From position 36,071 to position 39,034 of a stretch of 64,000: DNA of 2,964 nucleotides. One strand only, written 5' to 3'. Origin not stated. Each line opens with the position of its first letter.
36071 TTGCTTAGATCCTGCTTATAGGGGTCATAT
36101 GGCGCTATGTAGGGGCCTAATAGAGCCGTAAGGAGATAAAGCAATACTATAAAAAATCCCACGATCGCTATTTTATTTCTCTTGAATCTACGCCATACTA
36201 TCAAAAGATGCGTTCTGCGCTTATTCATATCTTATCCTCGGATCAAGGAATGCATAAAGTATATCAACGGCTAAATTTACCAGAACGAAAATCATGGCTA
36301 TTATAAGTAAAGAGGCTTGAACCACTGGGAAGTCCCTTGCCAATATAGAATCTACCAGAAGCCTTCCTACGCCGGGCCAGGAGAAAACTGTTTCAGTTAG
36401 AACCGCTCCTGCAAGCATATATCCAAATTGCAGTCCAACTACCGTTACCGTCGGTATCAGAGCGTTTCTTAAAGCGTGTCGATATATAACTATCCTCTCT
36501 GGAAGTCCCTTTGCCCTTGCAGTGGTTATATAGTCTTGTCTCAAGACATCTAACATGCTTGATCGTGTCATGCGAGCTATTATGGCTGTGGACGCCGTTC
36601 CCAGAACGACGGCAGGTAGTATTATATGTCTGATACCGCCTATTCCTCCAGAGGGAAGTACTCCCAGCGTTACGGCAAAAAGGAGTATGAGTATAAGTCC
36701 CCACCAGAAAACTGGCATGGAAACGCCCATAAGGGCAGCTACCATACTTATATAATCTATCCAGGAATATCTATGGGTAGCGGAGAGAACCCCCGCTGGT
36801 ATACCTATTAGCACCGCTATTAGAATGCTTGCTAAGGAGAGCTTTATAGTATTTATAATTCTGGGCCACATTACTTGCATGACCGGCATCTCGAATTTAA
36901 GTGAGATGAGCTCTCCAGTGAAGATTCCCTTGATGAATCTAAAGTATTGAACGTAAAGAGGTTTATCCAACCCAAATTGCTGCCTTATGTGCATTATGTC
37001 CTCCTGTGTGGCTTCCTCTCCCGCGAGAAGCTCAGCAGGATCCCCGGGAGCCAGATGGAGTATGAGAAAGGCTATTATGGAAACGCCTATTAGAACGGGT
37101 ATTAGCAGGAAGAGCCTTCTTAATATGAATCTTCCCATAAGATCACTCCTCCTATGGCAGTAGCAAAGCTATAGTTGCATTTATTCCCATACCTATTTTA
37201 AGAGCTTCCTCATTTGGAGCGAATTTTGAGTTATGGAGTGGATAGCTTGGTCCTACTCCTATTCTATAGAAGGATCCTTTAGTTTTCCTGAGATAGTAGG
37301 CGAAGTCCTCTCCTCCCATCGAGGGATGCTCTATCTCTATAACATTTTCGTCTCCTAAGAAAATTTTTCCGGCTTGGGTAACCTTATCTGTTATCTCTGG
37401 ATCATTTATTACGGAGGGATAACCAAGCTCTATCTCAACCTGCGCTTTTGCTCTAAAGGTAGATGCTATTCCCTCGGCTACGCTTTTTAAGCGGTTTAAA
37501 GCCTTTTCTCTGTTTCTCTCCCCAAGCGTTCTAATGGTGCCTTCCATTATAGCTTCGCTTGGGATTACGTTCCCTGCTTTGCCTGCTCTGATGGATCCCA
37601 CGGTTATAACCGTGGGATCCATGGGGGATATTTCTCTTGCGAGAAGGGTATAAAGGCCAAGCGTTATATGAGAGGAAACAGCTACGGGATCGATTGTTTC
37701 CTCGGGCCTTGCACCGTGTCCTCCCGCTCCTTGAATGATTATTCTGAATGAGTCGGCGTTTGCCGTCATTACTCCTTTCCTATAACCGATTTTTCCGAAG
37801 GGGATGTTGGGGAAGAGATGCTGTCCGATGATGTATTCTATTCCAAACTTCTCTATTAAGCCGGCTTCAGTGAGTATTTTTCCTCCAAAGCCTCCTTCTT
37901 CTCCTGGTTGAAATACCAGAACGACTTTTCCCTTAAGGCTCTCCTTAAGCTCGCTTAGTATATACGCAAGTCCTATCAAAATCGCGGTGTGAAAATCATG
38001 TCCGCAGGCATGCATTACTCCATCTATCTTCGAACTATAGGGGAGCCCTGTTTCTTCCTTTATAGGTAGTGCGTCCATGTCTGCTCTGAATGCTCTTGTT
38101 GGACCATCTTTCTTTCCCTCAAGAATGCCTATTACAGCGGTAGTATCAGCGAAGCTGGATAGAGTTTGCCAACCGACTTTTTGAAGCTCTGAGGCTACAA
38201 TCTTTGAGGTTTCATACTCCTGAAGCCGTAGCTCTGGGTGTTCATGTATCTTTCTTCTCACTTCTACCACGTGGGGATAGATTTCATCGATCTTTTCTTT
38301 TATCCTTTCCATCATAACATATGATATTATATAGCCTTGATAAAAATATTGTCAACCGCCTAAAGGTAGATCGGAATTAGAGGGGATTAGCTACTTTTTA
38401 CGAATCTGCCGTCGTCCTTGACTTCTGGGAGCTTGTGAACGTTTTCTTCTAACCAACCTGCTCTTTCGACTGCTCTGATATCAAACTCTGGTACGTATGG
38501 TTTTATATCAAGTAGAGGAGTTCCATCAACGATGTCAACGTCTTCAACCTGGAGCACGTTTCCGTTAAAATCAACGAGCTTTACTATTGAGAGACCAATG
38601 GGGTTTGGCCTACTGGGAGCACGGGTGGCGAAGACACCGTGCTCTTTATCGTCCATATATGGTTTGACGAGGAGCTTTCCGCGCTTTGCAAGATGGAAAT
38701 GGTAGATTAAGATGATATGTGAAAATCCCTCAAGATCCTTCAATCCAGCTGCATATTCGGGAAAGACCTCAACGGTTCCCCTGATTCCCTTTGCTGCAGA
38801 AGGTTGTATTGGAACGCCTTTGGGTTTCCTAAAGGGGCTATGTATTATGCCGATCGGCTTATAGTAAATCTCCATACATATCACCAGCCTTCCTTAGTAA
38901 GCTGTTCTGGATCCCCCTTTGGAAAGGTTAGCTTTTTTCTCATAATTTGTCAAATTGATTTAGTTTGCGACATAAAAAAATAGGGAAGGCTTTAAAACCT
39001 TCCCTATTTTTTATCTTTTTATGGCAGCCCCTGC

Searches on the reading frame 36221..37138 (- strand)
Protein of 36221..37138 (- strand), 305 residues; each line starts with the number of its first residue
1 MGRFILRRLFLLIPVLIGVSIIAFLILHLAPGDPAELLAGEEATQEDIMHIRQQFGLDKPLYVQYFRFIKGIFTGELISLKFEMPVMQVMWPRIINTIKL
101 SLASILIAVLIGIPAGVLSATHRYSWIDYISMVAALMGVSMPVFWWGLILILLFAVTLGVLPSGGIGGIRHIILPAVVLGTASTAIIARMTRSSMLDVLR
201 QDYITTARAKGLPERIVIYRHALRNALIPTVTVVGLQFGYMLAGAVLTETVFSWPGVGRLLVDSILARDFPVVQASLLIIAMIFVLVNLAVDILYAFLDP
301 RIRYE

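Call 60: search_protein_families(library=pfam, proteins=[window:36221-37138:-], max_evalue=0.001)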
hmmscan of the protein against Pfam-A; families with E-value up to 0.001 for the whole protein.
window:36221-37138:- (305 aa): 2 families
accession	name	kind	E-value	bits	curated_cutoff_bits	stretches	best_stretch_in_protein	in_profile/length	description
PF00528.27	BPD_transp_1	-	3.9e-44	151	26.4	1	112-303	1-183/184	Binding-protein-dependent transport system inner membrane component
PF19300.4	BPD_transp_1_N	-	2.1e-17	63.8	23.8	1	1-78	1-78/114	Binding-prot-dependent transport system membrane comp, N-term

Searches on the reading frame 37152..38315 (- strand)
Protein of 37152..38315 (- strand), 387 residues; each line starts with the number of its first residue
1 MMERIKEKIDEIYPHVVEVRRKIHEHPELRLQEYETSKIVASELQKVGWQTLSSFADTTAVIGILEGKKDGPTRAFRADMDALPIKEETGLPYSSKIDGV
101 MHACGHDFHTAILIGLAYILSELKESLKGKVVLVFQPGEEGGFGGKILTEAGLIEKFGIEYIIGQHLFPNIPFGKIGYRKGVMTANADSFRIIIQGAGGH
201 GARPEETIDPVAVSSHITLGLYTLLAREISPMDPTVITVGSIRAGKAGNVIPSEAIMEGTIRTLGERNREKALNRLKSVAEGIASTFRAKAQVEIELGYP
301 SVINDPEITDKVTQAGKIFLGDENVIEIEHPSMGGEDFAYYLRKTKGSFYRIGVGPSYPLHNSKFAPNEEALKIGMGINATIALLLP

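Call 60: search_protein_families(library=pfam, proteins=[window:37152-38315:-], max_evalue=0.001)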
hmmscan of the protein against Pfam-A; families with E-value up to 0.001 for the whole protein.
window:37152-38315:- (387 aa): 2 families
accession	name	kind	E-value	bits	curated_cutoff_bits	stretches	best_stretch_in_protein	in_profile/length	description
PF01546.33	Peptidase_M20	-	1.1e-43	150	24.6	1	75-382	1-203/206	Peptidase family M20/M25/M40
PF07687.19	M20_dimer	-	7.4e-12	45.6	21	1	186-281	5-100/107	Peptidase dimerisation domain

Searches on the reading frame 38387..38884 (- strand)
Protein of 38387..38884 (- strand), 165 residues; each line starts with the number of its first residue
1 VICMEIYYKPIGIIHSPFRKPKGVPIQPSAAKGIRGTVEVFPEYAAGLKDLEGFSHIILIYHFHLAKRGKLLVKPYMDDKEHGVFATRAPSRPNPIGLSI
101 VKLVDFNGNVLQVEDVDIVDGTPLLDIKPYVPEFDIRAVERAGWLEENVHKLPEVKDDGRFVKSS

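Call 60: search_protein_families(library=pfam, proteins=[window:38387-38884:-], max_evalue=0.001)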
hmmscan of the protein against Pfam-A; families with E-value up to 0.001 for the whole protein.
window:38387-38884:- (165 aa): 1 family
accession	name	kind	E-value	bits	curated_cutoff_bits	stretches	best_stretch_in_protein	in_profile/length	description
PF01980.22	TrmO_N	-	1.1e-43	148.6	26.8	1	23-135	1-116/116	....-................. O N-terminal domain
